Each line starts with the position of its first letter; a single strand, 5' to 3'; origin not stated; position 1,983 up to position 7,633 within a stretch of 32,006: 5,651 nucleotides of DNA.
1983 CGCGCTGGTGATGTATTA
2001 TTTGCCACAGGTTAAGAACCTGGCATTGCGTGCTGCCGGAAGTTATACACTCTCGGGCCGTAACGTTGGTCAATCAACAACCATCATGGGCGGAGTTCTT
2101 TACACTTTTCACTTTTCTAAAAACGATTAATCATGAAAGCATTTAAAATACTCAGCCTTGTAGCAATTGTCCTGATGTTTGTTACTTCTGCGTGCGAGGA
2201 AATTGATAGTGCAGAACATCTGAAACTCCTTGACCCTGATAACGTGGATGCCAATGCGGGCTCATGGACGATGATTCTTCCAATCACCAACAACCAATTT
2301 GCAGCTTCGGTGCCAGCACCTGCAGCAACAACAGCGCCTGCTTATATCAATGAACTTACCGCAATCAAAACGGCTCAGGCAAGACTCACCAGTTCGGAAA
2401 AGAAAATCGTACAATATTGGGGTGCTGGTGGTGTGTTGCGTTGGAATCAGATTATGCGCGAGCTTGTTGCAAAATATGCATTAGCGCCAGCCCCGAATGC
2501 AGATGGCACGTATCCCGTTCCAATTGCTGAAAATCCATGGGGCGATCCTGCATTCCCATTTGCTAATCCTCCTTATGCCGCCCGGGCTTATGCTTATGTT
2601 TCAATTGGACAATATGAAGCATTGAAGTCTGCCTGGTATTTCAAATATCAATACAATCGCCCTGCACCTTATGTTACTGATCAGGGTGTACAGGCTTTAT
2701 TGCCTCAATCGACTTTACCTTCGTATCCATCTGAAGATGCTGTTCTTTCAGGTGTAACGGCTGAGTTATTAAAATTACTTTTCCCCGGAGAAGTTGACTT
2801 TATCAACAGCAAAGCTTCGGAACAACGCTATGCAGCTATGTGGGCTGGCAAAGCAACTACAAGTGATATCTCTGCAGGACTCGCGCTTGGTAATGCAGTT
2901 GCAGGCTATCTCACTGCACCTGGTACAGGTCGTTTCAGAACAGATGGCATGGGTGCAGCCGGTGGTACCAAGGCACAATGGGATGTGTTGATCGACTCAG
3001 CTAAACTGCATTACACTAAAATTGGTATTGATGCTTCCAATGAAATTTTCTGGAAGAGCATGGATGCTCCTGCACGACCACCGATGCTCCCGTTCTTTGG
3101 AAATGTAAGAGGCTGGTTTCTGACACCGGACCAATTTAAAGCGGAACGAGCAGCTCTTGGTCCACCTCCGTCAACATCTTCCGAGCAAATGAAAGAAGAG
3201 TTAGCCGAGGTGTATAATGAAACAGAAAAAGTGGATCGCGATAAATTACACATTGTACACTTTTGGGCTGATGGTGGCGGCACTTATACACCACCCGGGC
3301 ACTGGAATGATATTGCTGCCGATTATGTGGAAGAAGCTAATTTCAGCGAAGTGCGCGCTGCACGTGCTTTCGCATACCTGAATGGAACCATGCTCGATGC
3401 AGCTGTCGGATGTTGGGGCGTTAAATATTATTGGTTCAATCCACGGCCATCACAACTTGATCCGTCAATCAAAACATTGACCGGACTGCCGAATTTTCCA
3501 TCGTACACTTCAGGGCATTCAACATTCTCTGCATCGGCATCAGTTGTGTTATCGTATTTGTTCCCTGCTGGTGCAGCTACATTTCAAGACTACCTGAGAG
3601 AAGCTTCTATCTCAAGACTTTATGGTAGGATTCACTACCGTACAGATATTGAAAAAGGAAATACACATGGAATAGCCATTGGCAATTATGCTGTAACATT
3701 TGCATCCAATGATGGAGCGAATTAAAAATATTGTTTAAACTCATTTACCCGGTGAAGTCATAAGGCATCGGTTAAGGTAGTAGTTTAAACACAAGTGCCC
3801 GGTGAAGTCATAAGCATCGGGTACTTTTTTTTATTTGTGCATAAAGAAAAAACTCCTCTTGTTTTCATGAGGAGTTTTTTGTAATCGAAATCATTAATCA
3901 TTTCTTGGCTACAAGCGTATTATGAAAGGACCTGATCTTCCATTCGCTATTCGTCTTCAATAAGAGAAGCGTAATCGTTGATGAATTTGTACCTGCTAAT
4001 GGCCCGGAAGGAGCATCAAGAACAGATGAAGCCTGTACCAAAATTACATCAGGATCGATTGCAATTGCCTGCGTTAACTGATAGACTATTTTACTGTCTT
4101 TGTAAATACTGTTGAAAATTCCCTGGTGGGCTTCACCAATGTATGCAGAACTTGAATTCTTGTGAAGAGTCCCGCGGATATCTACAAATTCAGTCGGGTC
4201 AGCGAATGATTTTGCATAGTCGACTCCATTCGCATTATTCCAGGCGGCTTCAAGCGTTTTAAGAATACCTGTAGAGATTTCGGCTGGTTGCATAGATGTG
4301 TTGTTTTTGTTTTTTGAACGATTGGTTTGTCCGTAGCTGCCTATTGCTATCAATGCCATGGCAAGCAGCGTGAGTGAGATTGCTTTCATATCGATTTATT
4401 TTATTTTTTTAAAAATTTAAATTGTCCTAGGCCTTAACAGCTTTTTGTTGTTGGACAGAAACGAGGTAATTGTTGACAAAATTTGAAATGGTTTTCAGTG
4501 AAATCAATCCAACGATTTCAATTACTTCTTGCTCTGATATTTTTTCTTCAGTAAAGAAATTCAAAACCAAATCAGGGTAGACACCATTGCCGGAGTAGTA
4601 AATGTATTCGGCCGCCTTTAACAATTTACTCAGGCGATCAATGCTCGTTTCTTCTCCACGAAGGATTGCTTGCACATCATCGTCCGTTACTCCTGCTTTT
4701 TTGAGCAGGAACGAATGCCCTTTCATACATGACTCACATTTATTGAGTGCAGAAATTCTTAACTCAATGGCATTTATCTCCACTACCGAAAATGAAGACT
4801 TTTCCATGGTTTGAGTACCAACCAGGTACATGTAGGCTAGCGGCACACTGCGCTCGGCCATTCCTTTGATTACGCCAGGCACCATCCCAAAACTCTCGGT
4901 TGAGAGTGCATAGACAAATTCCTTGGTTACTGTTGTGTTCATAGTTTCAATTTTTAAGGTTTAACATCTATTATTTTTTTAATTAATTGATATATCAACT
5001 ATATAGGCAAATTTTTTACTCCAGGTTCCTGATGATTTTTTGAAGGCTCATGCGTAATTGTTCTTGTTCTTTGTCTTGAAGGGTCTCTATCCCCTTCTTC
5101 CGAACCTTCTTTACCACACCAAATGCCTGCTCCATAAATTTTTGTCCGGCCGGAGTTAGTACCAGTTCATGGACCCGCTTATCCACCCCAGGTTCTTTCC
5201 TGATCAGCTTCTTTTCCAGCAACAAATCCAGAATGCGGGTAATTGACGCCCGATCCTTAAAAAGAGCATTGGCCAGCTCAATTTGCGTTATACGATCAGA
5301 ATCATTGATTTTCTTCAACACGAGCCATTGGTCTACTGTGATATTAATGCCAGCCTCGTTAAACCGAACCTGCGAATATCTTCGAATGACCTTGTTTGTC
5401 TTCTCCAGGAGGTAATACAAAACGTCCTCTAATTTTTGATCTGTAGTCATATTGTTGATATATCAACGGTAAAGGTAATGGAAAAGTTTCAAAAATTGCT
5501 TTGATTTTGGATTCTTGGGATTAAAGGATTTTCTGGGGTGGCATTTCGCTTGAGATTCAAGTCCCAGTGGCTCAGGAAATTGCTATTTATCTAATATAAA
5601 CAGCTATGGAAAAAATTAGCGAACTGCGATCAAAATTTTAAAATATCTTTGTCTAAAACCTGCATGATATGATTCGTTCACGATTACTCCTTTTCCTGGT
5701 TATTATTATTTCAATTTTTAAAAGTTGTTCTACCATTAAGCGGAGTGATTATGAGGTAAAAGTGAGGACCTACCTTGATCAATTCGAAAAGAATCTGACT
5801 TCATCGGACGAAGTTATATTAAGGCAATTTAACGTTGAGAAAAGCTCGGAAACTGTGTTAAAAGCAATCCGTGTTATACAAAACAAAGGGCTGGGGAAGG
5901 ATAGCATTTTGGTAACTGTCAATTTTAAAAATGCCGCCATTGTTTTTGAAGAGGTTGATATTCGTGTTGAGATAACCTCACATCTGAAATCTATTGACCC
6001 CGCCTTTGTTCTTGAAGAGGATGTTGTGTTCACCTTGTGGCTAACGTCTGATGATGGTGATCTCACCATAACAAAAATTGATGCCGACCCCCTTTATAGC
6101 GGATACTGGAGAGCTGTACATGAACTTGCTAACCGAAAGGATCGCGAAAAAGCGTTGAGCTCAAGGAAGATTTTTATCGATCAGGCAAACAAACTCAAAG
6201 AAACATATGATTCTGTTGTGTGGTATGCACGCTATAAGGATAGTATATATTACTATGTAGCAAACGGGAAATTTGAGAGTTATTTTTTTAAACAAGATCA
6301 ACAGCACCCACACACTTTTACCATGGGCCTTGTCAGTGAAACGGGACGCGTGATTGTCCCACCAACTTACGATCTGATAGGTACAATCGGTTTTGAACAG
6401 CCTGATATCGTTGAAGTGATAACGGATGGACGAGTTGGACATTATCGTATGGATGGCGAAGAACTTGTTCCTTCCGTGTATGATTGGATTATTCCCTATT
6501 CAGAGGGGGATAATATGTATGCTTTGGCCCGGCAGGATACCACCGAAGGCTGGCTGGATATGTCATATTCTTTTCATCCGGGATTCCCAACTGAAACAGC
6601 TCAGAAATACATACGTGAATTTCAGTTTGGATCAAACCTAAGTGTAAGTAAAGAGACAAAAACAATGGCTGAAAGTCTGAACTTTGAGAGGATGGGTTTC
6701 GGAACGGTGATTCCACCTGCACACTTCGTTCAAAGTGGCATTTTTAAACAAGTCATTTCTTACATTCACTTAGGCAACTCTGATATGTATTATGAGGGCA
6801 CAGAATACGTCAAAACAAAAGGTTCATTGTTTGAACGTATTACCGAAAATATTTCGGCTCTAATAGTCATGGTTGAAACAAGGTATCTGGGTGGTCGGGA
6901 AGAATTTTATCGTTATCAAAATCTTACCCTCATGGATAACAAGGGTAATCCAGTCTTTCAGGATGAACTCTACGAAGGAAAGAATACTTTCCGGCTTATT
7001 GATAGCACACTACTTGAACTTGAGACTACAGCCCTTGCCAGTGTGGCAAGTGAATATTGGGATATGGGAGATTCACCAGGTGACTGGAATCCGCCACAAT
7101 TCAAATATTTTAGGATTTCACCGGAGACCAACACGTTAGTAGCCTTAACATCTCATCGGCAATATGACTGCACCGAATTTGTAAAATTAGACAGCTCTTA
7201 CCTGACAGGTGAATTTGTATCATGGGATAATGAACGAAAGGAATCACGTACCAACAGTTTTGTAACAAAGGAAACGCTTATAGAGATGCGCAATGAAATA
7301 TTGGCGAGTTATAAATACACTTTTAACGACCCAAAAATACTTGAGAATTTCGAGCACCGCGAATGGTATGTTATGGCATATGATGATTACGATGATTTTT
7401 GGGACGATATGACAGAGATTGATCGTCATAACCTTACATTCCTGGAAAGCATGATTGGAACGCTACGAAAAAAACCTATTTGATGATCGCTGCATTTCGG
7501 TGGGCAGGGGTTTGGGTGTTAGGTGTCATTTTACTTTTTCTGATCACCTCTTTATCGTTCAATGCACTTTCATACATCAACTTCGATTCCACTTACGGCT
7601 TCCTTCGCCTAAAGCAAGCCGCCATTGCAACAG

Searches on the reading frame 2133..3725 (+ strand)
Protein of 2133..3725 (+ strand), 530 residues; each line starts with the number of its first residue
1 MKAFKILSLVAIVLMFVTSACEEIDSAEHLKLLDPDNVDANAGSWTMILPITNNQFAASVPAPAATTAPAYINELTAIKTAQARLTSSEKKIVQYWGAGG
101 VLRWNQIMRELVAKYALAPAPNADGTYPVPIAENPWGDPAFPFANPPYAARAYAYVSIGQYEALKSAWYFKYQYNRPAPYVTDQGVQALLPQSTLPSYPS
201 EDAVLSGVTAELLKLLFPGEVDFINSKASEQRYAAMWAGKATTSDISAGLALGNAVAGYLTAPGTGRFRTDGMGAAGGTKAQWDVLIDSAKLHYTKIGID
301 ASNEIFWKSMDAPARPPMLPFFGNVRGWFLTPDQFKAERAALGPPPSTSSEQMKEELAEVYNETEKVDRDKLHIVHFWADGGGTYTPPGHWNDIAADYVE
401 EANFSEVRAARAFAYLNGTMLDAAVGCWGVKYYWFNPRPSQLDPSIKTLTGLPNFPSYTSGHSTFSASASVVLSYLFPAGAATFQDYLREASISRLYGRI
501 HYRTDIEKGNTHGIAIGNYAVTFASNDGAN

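Call 68: search_protein_families(library=pfam, proteins=[window:2133-3725:+], max_evalue=0.0001)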
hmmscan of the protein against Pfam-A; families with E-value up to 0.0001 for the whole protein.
window:2133-3725:+ (530 aa): 1 family
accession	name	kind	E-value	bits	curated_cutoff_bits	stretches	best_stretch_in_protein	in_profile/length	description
PF01569.27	PAP2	-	5.8e-16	58.9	27.2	1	414-525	4-126/130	PAP2 superfamily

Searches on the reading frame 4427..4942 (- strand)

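Call 68: search_protein_families(library=pfam, proteins=[window:4427-4942:-], max_evalue=0.0001)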
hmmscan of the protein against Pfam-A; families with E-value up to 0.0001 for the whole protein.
window:4427-4942:- (171 aa): 1 family
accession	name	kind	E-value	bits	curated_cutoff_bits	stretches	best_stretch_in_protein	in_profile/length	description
PF02627.25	CMD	-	7.3e-09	35.9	23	1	41-99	10-68/84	Carboxymuconolactone decarboxylase family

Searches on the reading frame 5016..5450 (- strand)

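Call 68: search_protein_families(library=pfam, proteins=[window:5016-5450:-], max_evalue=0.0001)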
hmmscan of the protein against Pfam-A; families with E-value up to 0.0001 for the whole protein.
window:5016-5450:- (144 aa): 2 families
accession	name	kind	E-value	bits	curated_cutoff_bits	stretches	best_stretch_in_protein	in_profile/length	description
PF01047.28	MarR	-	1.2e-09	38.4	24.6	1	37-93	1-58/59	MarR family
PF12802.13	MarR_2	-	7.1e-08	32.9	27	1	36-92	2-60/61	MarR family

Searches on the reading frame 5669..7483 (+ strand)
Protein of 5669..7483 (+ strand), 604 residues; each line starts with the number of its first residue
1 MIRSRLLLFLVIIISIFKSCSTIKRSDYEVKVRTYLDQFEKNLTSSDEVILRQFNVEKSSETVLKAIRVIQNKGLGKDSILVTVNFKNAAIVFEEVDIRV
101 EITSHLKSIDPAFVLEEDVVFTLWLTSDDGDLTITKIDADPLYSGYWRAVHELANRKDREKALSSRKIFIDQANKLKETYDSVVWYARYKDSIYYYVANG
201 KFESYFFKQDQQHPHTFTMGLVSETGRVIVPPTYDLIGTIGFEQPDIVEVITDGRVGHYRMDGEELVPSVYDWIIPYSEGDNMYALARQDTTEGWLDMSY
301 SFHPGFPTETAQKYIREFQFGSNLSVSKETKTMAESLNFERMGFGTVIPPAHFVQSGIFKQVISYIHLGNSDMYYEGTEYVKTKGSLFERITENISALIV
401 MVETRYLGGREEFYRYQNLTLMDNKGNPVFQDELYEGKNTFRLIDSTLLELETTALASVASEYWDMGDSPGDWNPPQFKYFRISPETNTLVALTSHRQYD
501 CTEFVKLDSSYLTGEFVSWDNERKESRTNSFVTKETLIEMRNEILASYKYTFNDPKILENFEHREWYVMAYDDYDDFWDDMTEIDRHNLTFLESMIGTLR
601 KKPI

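Call 68: search_protein_families(library=pfam, proteins=[window:5669-7483:+], max_evalue=0.0001)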
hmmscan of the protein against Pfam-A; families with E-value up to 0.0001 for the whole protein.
window:5669-7483:+ (604 aa): 1 family
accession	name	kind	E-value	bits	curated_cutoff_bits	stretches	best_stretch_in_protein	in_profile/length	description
PF14903.11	WG_beta_rep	-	1.1e-06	28.9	25.6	0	262-290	7-32/35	WG containing repeat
